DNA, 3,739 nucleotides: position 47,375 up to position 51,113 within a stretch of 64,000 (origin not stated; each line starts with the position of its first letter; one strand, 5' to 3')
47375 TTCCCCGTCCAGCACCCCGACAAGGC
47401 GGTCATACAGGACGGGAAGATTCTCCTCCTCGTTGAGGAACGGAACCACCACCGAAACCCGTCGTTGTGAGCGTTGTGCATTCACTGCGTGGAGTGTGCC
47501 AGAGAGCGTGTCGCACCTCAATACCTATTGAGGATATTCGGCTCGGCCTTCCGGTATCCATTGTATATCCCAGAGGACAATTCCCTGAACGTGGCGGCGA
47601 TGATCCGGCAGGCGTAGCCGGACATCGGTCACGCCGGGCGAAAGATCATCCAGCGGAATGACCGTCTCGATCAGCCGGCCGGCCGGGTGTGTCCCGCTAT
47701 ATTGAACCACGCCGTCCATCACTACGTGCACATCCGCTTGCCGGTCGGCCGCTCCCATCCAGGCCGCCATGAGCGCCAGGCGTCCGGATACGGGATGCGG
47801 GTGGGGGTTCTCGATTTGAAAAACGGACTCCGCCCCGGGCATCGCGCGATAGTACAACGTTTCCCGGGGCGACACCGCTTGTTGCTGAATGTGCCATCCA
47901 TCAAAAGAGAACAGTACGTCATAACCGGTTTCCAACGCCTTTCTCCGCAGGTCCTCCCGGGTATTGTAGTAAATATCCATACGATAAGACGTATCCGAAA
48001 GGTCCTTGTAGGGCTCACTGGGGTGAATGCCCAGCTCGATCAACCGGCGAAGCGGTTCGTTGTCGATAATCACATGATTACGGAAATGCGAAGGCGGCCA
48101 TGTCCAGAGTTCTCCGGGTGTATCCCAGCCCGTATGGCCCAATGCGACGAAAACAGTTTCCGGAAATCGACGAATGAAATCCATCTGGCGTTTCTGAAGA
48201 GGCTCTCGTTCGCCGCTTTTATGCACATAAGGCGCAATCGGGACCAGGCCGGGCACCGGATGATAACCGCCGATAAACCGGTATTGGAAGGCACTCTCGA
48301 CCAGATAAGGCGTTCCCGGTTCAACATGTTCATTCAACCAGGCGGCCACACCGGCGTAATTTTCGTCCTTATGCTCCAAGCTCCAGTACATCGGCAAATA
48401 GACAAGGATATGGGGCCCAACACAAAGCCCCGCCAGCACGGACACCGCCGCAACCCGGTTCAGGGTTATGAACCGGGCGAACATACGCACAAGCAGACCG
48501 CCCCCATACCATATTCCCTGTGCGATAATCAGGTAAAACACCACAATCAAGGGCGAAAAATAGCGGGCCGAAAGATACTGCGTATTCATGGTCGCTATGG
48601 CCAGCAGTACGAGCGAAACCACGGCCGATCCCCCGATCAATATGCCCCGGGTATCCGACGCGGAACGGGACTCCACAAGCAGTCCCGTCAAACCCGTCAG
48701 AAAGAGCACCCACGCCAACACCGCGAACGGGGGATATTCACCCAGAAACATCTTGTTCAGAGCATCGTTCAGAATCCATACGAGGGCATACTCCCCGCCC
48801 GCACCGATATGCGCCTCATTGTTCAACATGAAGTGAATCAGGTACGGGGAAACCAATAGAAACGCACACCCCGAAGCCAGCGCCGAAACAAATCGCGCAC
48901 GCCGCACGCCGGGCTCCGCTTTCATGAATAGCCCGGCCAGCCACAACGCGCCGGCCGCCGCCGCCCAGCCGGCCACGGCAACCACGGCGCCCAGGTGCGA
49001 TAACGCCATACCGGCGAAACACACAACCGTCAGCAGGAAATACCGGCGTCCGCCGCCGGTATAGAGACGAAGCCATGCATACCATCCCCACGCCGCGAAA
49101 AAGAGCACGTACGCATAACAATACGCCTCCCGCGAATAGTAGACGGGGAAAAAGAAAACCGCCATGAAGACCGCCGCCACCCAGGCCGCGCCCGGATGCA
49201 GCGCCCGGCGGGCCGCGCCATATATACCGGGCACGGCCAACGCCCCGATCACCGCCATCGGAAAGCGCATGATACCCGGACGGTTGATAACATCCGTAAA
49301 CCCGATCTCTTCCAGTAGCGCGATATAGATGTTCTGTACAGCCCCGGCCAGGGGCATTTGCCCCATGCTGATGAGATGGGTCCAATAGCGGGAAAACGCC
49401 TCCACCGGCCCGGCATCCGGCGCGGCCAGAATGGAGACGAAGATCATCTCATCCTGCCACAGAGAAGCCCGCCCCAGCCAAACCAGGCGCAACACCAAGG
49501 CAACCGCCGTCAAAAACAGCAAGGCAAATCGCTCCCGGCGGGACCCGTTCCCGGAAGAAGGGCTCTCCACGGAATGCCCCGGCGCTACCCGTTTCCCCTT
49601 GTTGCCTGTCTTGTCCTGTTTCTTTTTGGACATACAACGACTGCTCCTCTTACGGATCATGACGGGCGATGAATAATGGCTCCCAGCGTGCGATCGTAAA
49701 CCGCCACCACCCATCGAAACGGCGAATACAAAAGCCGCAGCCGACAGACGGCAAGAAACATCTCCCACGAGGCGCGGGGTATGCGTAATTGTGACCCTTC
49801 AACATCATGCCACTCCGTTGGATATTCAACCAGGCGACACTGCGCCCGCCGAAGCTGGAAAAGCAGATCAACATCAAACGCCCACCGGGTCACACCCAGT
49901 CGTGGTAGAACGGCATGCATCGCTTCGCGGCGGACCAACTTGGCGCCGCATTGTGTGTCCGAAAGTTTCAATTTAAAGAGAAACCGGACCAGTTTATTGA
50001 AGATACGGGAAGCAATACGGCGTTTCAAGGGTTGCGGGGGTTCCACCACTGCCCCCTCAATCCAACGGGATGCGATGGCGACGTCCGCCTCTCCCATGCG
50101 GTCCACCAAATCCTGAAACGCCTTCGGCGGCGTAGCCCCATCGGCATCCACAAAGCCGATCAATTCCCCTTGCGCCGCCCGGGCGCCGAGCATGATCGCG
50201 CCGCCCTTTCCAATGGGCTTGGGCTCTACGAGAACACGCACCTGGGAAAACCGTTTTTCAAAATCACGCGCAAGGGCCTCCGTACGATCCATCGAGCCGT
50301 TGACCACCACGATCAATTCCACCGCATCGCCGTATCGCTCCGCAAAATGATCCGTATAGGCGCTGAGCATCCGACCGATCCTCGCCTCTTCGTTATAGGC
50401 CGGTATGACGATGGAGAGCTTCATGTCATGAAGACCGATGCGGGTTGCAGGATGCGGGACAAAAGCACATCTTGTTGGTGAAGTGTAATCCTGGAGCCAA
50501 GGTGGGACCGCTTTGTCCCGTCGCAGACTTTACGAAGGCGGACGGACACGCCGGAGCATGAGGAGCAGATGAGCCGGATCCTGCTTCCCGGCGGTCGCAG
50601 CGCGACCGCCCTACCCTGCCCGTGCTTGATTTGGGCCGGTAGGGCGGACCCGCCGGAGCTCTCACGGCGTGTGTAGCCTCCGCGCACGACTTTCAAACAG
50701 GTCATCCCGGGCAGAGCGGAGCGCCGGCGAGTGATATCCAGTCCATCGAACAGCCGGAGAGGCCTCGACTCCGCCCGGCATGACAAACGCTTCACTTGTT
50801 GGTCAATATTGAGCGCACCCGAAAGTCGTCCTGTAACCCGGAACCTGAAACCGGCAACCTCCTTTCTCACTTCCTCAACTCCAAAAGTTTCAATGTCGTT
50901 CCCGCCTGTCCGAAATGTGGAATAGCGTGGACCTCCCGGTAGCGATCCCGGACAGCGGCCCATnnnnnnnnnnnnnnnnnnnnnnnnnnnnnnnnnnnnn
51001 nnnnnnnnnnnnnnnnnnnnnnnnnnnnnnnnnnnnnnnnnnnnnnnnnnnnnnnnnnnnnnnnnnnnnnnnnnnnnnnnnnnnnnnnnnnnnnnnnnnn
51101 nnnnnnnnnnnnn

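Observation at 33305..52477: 19-kb co-directional operon pairing three ArnT/PMT-like GT-C enzymes with Dpm1/ArnC-like polyprenyl-phosphate sugar synthases: candidate undescribed periplasmic glycosylation system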

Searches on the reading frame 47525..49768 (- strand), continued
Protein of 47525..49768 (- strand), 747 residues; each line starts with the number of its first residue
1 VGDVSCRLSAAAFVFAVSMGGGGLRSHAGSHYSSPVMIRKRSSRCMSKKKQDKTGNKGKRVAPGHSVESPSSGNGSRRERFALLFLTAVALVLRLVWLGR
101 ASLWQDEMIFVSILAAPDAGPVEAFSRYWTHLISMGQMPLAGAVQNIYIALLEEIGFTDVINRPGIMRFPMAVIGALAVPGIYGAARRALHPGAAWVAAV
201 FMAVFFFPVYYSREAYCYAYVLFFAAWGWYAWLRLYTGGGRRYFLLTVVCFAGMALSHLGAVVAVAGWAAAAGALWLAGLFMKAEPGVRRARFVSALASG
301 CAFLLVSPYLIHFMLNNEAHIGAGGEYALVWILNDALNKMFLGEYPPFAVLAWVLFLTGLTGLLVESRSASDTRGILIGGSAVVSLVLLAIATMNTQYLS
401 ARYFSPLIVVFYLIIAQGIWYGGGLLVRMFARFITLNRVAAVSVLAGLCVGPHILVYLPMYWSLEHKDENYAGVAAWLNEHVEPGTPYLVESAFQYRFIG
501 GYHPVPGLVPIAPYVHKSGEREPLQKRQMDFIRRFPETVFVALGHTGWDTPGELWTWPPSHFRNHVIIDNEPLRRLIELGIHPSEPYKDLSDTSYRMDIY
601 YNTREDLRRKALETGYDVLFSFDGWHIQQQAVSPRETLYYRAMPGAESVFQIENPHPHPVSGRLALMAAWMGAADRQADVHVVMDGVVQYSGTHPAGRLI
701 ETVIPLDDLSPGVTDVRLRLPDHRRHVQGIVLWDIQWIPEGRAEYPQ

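Call 93: find_encoding_contigs(protein=P0017, flank=8000, max_places=1)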
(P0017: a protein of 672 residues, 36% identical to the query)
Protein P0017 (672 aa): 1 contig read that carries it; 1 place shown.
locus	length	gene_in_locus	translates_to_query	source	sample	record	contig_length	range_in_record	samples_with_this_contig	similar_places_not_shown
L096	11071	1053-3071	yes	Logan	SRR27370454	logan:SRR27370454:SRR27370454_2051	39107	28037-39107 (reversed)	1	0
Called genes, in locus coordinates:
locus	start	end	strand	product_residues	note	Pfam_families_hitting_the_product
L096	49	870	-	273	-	PF00929:RNase_T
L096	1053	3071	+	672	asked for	-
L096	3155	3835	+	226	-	PF01168:Ala_racemase_N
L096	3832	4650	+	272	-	PF01210:NAD_Gly3P_dh_N (weak), PF03446:NAD_binding_2 (weak), PF03807:F420_oxidored, PF02153:PDH_N (weak), PF14748:P5CR_dimer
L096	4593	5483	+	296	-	PF11306:DUF3108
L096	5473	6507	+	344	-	PF00294:PfkB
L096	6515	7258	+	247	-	PF02348:CTP_transf_3, PF12804:NTP_transf_3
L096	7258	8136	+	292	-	PF00793:DAHP_synth_1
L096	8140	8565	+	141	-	PF06835:LptC (faint)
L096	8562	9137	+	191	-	PF03968:LptD_N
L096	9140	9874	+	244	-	PF00005:ABC_tran, PF13304:AAA_21 (faint)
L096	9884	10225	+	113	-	PF02482:Ribosomal_S30AE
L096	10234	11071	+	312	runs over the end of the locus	PF02603:Hpr_kinase_N, PF07475:Hpr_kinase_C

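Call 94: find_encoding_contigs(protein=P0012, flank=8000, max_places=1)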
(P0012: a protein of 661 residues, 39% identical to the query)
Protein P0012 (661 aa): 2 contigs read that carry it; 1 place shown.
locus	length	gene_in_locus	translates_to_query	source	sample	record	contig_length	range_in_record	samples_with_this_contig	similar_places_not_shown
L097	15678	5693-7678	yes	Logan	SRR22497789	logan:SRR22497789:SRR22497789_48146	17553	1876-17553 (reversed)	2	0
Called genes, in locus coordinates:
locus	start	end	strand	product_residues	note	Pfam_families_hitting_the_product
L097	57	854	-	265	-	PF01370:Epimerase, PF04321:RmlD_sub_bind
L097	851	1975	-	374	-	PF13173:AAA_14, PF13401:AAA_22 (faint), PF13635:DUF4143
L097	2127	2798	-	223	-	PF13489:Methyltransf_23, PF13649:Methyltransf_25, PF13847:Methyltransf_31, PF08241:Methyltransf_11, PF08242:Methyltransf_12 (weak)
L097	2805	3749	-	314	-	PF01370:Epimerase, PF04321:RmlD_sub_bind (weak), PF16363:GDP_Man_Dehyd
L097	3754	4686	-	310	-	PF01073:3Beta_HSD, PF01370:Epimerase, PF02719:Polysacc_synt_2 (faint), PF04321:RmlD_sub_bind, PF05368:NmrA (faint), PF16363:GDP_Man_Dehyd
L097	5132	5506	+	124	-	PF01850:PIN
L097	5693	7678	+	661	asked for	PF13231:PMT_2 (weak)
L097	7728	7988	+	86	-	PF02604:PhdYeFM_antitox (weak)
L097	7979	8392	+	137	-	PF01850:PIN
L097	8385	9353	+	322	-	PF00535:Glycos_transf_2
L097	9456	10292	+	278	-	PF00535:Glycos_transf_2, PF10111:Glyco_tranf_2_2, PF13641:Glyco_tranf_2_3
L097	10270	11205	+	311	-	PF13489:Methyltransf_23, PF08241:Methyltransf_11, PF08242:Methyltransf_12, PF13847:Methyltransf_31 (faint)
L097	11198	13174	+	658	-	-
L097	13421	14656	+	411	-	PF00926:DHBP_synthase, PF00925:GTP_cyclohydro2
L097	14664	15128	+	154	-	PF00885:DMRL_synthase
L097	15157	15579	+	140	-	PF01029:NusB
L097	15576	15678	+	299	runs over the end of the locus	PF06414:Zeta_toxin (faint), PF02881:SRP54_N (weak), PF13604:AAA_30 (weak), PF00448:SRP54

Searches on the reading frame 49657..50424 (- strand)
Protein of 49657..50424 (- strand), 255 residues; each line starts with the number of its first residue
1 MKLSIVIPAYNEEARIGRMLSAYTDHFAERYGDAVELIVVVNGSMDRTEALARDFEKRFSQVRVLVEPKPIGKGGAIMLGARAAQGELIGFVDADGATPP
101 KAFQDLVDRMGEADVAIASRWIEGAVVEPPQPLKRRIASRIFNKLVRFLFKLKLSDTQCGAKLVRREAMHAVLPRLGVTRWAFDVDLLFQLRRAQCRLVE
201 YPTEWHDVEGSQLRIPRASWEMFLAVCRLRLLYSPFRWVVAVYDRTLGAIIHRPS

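Call 4: search_protein_families(library=pfam, proteins=[window:49657-50424:-], max_evalue=0.01)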
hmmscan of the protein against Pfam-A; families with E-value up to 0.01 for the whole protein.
window:49657-50424:- (255 aa): 3 families
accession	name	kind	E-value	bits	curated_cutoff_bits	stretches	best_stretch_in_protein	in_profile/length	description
PF00535.33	Glycos_transf_2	-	8e-31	107.7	23.3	1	4-170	1-165/168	Glycosyl transferase family 2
PF13641.12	Glyco_tranf_2_3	-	8.5e-14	52.5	27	1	3-118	3-119/230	Glycosyltransferase like family 2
PF10111.15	Glyco_tranf_2_2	-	0.00015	21.8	27.3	1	4-106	1-102/276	Glycosyltransferase like family 2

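Call 6: search_protein_families(library=ncbifam, proteins=[window:49657-50424:-], max_evalue=0.01)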
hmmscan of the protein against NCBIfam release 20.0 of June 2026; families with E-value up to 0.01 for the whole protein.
window:49657-50424:- (255 aa): 19 families
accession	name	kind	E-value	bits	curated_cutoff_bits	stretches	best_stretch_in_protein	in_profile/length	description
NF047588.1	GlcsyltransPgfSStrep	equivalog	4.9e-18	65.4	500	1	1-173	1-168/308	glycosyltransferase PgfS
NF007482.0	PRK10073.1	equivalog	2.8e-14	52.9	423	1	2-118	7-118/334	glycosyltransferase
NF010496.0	PRK13915.1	equivalog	4e-14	52.4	262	1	2-100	32-131/307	glucosyl-3-phosphoglycerate synthase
NF007986.1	PRK10714.1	equivalog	6.9e-14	51.6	529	1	2-173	7-173/316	undecaprenyl-phosphate 4-deoxy-4-formamido-L-arabinose transferase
TIGR04283.1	glyco_like_mftF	equivalog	8.9e-14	51.6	182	1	3-113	1-99/221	TIGR04283 family arsenosugar biosynthesis glycosyltransferase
TIGR03965.1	mycofact_glyco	equivalog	3.9e-12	45.8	280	1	3-121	76-190/467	mycofactocin biosynthesis glycosyltransferase MftF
TIGR03937.1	PgaC_IcaA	equivalog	4.8e-11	42.2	422.3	1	2-112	46-152/407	poly-beta-1,6-N-acetyl-D-glucosamine synthase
NF058614.1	PPMAGASynPpgS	equivalog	7.2e-11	41.9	370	1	5-171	4-164/226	polyprenyl-phospho-N-acetylgalactosaminyl synthase PpgS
NF041391.1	DPhHxTase_Halo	equivalog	3.2e-10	39.4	375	1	9-172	3-153/213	dolichyl-phosphate hexose transferase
NF038302.1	EPS_HpsE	equivalog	4.9e-10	38.9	300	1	1-102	1-103/307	hormogonium polysaccharide biosynthesis glycosyltransferase HpsE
NF041875.1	EPS_EpsD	equivalog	1.3e-09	37.9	370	1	3-107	1-101/325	exopolysaccharide biosynthesis glycosyltransferase EpsD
TIGR04182.1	glyco_TIGR04182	equivalog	2e-09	37.3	325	1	3-206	2-191/293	S-layer glycoprotein N-glycosyltransferase AglJ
NF041394.1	GtaseAglG_Halo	equivalog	5.1e-08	32.5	440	1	1-118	1-116/304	glucosyl-dolichyl phosphate glucuronosyltransferase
TIGR03469.1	HpnB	hypoth_equivalog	6.9e-06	25.3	379.25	1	3-120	46-170/386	hopene-associated glycosyltransferase HpnB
TIGR04242.1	nodulat_NodC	equivalog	1.3e-05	24.3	550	1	4-116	51-162/395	chitooligosaccharide synthase NodC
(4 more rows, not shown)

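Call 8: find_encoding_contigs(protein=window:49657-50424:-, flank=10000, max_places=6)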
Protein window:49657-50424:- (255 aa): 8 contigs read that carry it; 5 places shown.
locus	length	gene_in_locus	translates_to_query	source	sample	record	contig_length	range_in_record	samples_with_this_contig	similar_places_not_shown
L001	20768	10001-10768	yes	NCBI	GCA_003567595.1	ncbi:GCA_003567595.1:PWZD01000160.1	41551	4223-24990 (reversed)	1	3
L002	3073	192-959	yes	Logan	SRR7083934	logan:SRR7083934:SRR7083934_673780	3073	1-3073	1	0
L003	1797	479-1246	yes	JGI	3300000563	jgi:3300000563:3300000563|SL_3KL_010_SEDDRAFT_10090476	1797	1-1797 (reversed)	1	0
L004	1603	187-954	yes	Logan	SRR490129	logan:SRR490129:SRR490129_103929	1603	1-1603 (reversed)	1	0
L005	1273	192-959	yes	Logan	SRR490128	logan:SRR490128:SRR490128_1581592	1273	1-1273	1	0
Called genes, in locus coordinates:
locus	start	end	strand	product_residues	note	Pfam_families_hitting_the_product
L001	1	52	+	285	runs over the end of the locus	PF08478:POTRA_1, PF03799:FtsQ_DivIB_C (weak)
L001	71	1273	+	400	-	PF02491:SHS2_FTSA, PF06723:MreB_Mbl, PF14450:FtsA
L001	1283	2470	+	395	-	PF00091:Tubulin, PF12327:FtsZ_C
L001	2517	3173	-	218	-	PF23023:Anti-Pycsar_Apyc1 (faint), PF00753:Lactamase_B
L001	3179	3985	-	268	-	PF05635:23S_rRNA_IVP (weak)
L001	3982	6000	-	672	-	PF22745:Nlig-Ia, PF00633:HHH (faint), PF01653:DNA_ligase_aden, PF03120:OB_DNA_ligase, PF03119:DNA_ligase_ZBD, PF14520:HHH_5 (weak), PF12826:HHH_2, PF00533:BRCT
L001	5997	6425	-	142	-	PF04892:VanZ-LLP1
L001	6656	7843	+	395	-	PF04389:Peptidase_M28 (weak), PF01546:Peptidase_M20, PF07687:M20_dimer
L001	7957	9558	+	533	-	-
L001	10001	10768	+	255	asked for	PF00535:Glycos_transf_2, PF13641:Glyco_tranf_2_3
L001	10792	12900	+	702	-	-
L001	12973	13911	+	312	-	PF00535:Glycos_transf_2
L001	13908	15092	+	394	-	PF13579:Glyco_trans_4_4 (weak), PF00534:Glycos_transf_1, PF13692:Glyco_trans_1_4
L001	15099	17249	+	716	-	-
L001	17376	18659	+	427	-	-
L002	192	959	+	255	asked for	PF00535:Glycos_transf_2, PF13641:Glyco_tranf_2_3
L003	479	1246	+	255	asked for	PF00535:Glycos_transf_2, PF13641:Glyco_tranf_2_3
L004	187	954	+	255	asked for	PF00535:Glycos_transf_2, PF13641:Glyco_tranf_2_3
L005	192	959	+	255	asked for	PF00535:Glycos_transf_2, PF13641:Glyco_tranf_2_3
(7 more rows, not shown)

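Call 41: search_solved_structures(query=window:49657-50424:-, max_evalue=0.001)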
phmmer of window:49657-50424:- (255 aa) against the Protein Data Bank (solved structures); distinct sequences matched with E-value up to 0.001: 26.
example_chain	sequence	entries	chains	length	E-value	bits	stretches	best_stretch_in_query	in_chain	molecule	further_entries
5mlz_A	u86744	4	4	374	4.7e-13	52.5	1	1-171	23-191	Dolichol monophosphate mannose synthase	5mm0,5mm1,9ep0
9bhc_C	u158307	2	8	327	1.1e-10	44.8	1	2-223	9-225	Undecaprenyl-phosphate 4-deoxy-4-formamido-L-arabinose transferase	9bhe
8vxh_A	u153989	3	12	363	1.5e-10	44.3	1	2-223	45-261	Undecaprenyl-phosphate 4-deoxy-4-formamido-L-arabinose transferase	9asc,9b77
9hwj_A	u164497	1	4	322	1.9e-09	40.7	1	2-174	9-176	Undecaprenyl-phosphate 4-deoxy-4-formamido-L-arabinose transferase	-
5ekp_C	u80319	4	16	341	2e-09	40.6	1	2-173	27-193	Uncharacterized glycosyltransferase sll0501 | Glycosyltransferase sll0501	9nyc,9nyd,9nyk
5eke_A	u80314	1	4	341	2e-09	40.6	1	2-173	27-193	Uncharacterized glycosyltransferase sll0501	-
9nye_A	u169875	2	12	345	2.1e-09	40.6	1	2-173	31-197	Glycosyltransferase sll0501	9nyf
2z87_A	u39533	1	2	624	2.5e-06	30.5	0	3-111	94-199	Chondroitin synthase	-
2z86_A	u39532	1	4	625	2.5e-06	30.4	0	3-111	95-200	Chondroitin synthase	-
4y6n_A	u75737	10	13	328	1.7e-05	27.7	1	3-103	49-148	Glucosyl-3-phosphoglycerate synthase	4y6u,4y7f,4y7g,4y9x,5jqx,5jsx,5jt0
3e25_A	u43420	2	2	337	1.9e-05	27.6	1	3-103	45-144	Putative uncharacterized protein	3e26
4ddz_A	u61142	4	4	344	1.9e-05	27.6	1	3-103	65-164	GLUCOSYL-3-PHOSPHOGLYCERATE SYNTHASE (GpgS) | Glucosyl-3-phosphoglycerate synthase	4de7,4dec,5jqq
3ckj_A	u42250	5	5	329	2.7e-05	27.1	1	3-103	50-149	Putative uncharacterized protein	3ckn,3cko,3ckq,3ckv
6p61_A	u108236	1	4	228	3e-05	27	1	3-96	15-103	Glycosyltransferase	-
7pdo_A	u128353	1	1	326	4e-05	26.5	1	3-103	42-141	Glucosyl-3-phosphoglycerate synthase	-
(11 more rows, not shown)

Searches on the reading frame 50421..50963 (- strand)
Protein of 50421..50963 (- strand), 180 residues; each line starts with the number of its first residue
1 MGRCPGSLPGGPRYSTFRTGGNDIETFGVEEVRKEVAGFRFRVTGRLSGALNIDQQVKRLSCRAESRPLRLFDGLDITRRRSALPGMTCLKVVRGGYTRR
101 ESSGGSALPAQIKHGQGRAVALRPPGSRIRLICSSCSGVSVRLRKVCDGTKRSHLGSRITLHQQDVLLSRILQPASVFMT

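Call 5: search_protein_families(library=pfam, proteins=[window:50421-50963:-], max_evalue=0.01)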
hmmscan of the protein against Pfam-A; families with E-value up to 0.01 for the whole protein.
window:50421-50963:- (180 aa): 0 families
